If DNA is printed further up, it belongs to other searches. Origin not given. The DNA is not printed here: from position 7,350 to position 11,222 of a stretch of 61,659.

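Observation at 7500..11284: Two-gene unit: pilin-like protein with a Cys-knot-like tail plus a 1190-aa anchored coiled surface protein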

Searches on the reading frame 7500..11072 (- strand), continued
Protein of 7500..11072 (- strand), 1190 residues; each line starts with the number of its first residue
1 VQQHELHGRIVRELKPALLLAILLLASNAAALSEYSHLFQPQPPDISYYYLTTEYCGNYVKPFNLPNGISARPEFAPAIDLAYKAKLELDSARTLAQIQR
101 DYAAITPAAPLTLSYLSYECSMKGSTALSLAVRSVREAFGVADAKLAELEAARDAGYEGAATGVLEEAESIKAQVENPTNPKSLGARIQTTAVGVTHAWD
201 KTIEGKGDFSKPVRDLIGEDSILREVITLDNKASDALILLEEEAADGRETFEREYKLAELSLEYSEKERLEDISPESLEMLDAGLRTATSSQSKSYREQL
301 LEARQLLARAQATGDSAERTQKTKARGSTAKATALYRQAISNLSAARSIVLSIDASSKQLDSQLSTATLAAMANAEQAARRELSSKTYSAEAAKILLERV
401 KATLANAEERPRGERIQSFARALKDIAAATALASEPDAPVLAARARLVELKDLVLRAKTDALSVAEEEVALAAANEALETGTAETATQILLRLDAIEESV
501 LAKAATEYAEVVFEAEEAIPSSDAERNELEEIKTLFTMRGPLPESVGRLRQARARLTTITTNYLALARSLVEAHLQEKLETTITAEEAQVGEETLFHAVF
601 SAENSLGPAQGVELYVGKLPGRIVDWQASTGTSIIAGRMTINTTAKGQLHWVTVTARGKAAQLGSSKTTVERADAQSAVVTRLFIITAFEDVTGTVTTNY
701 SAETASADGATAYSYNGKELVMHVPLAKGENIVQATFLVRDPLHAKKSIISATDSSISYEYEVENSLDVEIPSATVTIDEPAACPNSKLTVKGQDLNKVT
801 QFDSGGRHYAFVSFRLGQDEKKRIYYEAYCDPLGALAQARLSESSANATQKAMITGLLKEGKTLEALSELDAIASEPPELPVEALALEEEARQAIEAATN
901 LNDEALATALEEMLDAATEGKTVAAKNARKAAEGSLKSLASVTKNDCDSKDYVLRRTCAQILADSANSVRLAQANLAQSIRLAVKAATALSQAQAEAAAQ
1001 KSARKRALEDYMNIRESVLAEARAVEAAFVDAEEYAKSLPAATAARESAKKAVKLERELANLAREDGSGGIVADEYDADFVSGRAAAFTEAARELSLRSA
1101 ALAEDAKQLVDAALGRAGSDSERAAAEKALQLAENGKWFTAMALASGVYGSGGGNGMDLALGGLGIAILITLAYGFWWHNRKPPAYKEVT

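Call 45: predict_structure(alignment_id=A1)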
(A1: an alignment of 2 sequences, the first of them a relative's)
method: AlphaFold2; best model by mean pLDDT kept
length: 1180 residues; sequences in the alignment: 2
mean_pLDDT: 41.0   pTM: 0.23
mean pLDDT of the five models: 41.0, 39.8, 37.7, 36.7, 36.3
residues with pLDDT >= 90: 0; 70-90: 36; 50-70: 309; < 50: 835
segments of 3 or more residues with pLDDT < 50: 1-136, 141-155, 167-173, 181-271, 278-284, 304-323, 329-366, 368-386, 392-410, 412-427, 527-536, 556-733, 819-826, 865-897, 909-913, 934-936, 938-944, 958-1093, 1125-1131, 1136-1180
pLDDT, mean of each block of 10 residues (from residue 1): 30 27 25 21 20 23 26 26 25 25 21 28 35 42 38 48 47 50 43 37 40 42 34 26 24 23 38 48 49 61 45 37 47 41 28 38 46 43 48 45 39 47 46 69 67 71 76 59 67 61 57 62 50 49 64 50 36 25 21 23 21 21 21 21 20 21 20 21 21 22 24 23 22 53 56 60 58 52 60 56 63 64 49 54 64 62 44 36 40 46 50 50 56 49 50 51 43 37 37 39 40 37 37 40 38 28 28 29 33 49 53 56 50 47 32 38 36 29
secondary structure, 60 per line:
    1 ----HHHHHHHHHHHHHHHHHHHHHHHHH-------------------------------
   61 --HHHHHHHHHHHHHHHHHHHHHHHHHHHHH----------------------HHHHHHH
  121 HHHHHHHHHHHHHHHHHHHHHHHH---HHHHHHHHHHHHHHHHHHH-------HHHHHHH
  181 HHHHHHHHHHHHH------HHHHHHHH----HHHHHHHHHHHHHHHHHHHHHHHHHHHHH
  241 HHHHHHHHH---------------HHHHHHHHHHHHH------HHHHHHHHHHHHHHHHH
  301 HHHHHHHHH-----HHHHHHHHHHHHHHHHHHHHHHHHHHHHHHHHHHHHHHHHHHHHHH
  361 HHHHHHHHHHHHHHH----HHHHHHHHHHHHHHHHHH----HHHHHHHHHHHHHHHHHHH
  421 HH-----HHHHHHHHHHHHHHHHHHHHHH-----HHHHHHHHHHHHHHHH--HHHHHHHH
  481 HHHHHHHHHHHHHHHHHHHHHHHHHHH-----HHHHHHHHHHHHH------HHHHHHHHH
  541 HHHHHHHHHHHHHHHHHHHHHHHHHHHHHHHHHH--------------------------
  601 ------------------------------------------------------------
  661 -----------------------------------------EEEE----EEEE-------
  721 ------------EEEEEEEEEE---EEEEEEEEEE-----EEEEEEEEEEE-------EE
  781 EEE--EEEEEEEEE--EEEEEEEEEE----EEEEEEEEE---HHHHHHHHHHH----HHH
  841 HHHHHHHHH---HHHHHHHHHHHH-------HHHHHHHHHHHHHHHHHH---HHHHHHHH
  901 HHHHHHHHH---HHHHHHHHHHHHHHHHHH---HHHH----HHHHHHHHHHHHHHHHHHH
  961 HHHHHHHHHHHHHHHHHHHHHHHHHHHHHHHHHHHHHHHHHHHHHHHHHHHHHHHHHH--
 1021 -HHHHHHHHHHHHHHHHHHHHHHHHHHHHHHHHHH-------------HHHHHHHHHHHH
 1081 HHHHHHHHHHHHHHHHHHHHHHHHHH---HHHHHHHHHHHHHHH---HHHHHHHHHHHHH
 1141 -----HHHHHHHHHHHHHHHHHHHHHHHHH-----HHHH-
elements in order (helices of 4 or more, strands of 3 or more residues): H5-29 H63-91 H114-144 H148-166 H174-193 H200-207 H212-249 H265-277 H284-309 H315-375 H380-397 H402-422 H428-449 H455-470 H473-507 H513-525 H532-574 E702-705 E710-713 E733-742 E746-755 E761-771 E779-783 E786-794 E797-806 E811-819 H823-833 H838-849 H853-864 H872-889 H893-909 H913-930 H934-937 H942-1018 H1022-1055 H1069-1106 H1110-1124 H1128-1140 H1146-1170 H1176-1179

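Call 51: search_solved_structures(query=A2, max_evalue=10)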
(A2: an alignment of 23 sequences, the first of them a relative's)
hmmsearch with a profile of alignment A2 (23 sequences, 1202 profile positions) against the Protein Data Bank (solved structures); distinct sequences matched with E-value up to 10: 29.
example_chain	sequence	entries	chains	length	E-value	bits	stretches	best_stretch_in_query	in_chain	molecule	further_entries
1br0_A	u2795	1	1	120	0.0027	18.6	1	979-1049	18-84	PROTEIN (SYNTAXIN 1-A)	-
1ez3_A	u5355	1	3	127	0.003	18.5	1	979-1049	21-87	SYNTAXIN-1A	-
9clb_B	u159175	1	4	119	0.011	16.6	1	937-1029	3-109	aBAK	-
4jeu_B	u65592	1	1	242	0.013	16.4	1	979-1049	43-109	Syntaxin-1A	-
8qae_A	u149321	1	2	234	0.014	16.3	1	919-1113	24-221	sc-apCC-6-SLLA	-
4jeh_B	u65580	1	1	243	0.016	16.1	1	979-1049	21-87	Syntaxin-1A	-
6ip1_B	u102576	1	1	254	0.016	16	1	979-1049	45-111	Syntaxin-1A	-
9ojz_G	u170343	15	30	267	0.017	16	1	979-1049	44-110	Syntaxin-1A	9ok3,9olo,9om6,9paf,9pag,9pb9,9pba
7udb_B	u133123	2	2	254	0.018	15.9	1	979-1049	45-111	Syntaxin-1A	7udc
8eja_B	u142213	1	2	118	0.019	15.8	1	937-1029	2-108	aBAK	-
3c98_B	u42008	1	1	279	0.023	15.6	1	979-1049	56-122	Syntaxin-1A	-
7xsj_B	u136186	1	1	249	0.024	15.5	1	979-1049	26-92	Syntaxin-1A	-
6mdm_I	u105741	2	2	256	0.026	15.4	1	979-1049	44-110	Syntaxin-1A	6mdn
4oyd_B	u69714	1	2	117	0.13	13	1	940-1037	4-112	Computationally designed Inhibitor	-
2yib_A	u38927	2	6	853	0.14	13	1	923-1021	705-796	RNA-DIRECTED RNA POLYMERASE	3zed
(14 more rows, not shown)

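Call 52: search_protein_families(library=pfam, alignment_id=A2, max_evalue=0.01)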
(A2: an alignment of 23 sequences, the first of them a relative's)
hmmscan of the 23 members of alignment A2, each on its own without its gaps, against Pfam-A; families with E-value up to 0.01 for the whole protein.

A. member 1, P0001 (1180 aa): 0 families

B. families by the number of members that match (of 23 scanned): 3 families
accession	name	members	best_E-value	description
PF13047.11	DUF3907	1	0.0017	Protein of unknown function (DUF3907)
PF10938.13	YfdX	1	0.0022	YfdX protein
PF12502.13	DUF3710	1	0.0027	Protein of unknown function (DUF3710)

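Call 64: find_encoding_contigs(protein=P0012, flank=4000, max_places=1)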
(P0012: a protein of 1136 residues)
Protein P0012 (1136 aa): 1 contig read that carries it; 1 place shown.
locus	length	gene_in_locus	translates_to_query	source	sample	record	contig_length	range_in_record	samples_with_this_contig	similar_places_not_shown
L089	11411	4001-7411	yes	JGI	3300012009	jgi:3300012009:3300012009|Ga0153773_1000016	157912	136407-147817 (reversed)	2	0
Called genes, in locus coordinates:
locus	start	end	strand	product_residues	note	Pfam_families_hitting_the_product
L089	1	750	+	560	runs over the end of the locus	PF09972:DUF2207, PF20990:DUF2207_C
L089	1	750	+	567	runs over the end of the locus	PF09972:DUF2207, PF20990:DUF2207_C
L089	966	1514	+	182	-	PF04011:LemA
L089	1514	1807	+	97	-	-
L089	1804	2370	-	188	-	PF01871:AMMECR1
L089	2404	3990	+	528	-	-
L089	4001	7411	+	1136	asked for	-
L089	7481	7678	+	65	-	-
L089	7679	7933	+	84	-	PF05016:ParE_toxin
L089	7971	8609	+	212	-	-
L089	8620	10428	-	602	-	PF09843:DUF2070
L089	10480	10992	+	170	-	PF04981:NMD3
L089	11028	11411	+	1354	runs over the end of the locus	-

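Call 65: find_encoding_contigs(protein=P0018, flank=4000, max_places=1)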
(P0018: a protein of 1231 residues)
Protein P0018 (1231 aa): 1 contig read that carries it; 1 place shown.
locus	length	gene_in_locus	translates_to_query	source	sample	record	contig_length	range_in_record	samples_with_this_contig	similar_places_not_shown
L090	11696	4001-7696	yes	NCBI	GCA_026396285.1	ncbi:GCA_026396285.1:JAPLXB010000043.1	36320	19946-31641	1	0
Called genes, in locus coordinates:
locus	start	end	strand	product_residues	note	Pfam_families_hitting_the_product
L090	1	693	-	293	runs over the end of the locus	-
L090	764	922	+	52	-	PF03911:Sec61_beta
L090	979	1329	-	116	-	-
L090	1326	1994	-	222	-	-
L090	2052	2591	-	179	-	-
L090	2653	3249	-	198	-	PF01871:AMMECR1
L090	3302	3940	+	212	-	-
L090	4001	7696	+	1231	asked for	-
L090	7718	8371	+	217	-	-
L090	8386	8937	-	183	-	PF04019:DUF359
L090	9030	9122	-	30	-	-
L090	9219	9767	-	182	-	PF13238:AAA_18, PF13671:AAA_33 (faint)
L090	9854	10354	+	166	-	-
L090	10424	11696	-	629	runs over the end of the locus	PF17214:KH_TffA, PF00753:Lactamase_B, PF16661:Lactamase_B_6, PF23023:Anti-Pycsar_Apyc1, PF12706:Lactamase_B_2, PF10996:Beta-Casp, PF07521:RMMBL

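Call 66: find_encoding_contigs(protein=P0023, flank=4000, max_places=1)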
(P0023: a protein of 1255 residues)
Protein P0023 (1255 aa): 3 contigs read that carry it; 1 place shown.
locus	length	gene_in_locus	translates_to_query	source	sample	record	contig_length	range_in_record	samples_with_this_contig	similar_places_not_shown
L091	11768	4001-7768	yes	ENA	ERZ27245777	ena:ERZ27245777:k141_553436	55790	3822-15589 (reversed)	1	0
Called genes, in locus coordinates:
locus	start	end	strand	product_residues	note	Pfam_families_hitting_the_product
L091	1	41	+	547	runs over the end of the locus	PF03463:eRF1_1, PF18854:baeRF_family10 (faint), PF03464:eRF1_2 (weak), PF01079:Hint, PF14890:Intein_splicing (weak), PF03464:eRF1_2, PF03465:eRF1_3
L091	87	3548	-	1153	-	PF01323:DSBA, PF13462:Thioredoxin_4, PF00050:Kazal_1, PF07648:Kazal_2 (weak), PF21287:Kazal_CFAI (faint), PF00050:Kazal_1, PF07648:Kazal_2 (weak), PF00050:Kazal_1 (weak)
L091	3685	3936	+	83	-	-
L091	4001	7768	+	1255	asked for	-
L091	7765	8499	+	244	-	-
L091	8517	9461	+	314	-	-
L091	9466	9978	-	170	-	PF04019:DUF359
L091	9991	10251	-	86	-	-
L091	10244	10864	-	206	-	PF13207:AAA_17 (faint), PF13238:AAA_18, PF13521:AAA_28 (faint), PF13671:AAA_33 (faint)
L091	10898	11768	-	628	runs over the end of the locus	PF17214:KH_TffA, PF00753:Lactamase_B, PF12706:Lactamase_B_2, PF16661:Lactamase_B_6, PF23023:Anti-Pycsar_Apyc1 (weak), PF10996:Beta-Casp, PF07521:RMMBL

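Call 67: find_encoding_contigs(protein=P0009, flank=4000, max_places=1)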
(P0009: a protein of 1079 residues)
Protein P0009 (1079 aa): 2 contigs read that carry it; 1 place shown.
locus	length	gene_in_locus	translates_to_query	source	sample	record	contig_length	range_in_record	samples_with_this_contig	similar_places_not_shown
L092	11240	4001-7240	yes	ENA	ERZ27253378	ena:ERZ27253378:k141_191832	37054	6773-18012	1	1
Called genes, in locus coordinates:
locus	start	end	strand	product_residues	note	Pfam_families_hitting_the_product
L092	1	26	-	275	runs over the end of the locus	-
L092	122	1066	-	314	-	-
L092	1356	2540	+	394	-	-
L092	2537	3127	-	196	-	-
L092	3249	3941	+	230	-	PF07705:CARDB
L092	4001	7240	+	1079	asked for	-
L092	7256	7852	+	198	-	-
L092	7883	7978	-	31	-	-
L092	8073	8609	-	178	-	PF13238:AAA_18, PF13671:AAA_33 (faint)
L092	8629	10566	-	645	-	PF17214:KH_TffA, PF00753:Lactamase_B, PF23023:Anti-Pycsar_Apyc1 (weak), PF12706:Lactamase_B_2, PF16661:Lactamase_B_6, PF10996:Beta-Casp, PF07521:RMMBL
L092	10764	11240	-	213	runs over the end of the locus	PF00227:Proteasome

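Call 69: predict_structure(alignment_id=A2)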
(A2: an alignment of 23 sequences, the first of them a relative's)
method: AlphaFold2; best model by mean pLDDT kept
length: 1180 residues; sequences in the alignment: 23
mean_pLDDT: 81.7   pTM: 0.44
mean pLDDT of the five models: 81.7, 79.9, 77.7, 76.1, 75.8
residues with pLDDT >= 90: 309; 70-90: 719; 50-70: 94; < 50: 58
segments of 3 or more residues with pLDDT < 50: 1-4, 16-19, 273-282, 865-870, 1021-1029, 1141-1152, 1172-1180
pLDDT, mean of each block of 10 residues (from residue 1): 54 51 79 71 80 82 86 94 89 61 85 91 93 91 86 91 87 90 89 81 92 93 93 93 93 91 77 39 72 92 93 87 95 95 89 88 87 75 83 86 90 84 73 83 90 89 85 74 84 86 79 79 78 85 86 76 87 86 90 85 86 89 87 88 91 90 86 92 90 87 89 91 92 84 75 89 85 72 83 77 87 84 63 73 82 72 53 81 89 89 90 90 90 83 80 85 87 87 85 82 82 73 47 66 81 65 69 83 83 85 83 86 84 74 40 68 68 40
secondary structure, 60 per line:
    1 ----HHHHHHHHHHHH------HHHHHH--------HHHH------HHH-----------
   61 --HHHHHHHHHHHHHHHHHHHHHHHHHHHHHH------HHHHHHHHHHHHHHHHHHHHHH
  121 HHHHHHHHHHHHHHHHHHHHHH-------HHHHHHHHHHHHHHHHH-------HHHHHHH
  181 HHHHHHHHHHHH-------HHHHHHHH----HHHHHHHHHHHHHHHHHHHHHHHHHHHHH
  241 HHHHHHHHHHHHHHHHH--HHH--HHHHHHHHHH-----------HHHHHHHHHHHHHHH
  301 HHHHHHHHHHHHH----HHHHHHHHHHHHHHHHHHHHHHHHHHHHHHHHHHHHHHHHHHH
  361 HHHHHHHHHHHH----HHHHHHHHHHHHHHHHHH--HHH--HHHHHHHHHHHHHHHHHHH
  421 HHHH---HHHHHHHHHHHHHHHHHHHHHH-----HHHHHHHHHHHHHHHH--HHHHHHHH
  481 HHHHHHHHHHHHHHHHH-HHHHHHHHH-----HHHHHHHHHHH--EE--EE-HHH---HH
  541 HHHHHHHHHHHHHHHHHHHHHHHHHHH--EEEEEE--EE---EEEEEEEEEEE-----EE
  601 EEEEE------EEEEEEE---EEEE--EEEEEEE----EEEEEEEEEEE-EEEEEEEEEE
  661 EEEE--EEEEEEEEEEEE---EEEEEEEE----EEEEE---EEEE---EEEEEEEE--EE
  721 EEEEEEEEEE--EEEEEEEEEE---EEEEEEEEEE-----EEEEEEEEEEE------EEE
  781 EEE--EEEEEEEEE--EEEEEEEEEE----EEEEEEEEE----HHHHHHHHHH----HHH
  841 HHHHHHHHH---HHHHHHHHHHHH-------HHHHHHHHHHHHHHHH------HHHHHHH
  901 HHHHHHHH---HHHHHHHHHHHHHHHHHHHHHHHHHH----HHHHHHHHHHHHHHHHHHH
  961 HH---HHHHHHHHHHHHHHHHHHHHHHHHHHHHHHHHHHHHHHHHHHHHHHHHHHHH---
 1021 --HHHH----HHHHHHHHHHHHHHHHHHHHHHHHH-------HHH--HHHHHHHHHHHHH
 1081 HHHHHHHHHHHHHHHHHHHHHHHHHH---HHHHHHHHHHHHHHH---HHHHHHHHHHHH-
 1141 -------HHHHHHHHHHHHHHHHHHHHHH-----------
elements in order (helices of 4 or more, strands of 3 or more residues): H5-16 H23-28 H37-40 H63-92 H99-142 H150-166 H174-192 H200-207 H212-257 H265-274 H286-313 H318-372 H377-394 H402-424 H428-449 H455-470 H473-497 H499-507 H513-523 H539-567 E570-575 E583-593 E599-605 E612-618 E622-625 E628-634 E639-649 E651-664 E667-678 E682-689 E694-698 E702-705 E709-716 E719-730 E733-742 E746-755 E761-771 E778-783 E786-794 E797-806 E811-819 H824-833 H838-849 H853-864 H872-887 H894-908 H912-937 H942-962 H966-1017 H1023-1026 H1031-1055 H1068-1106 H1110-1124 H1128-1139 H1148-1169
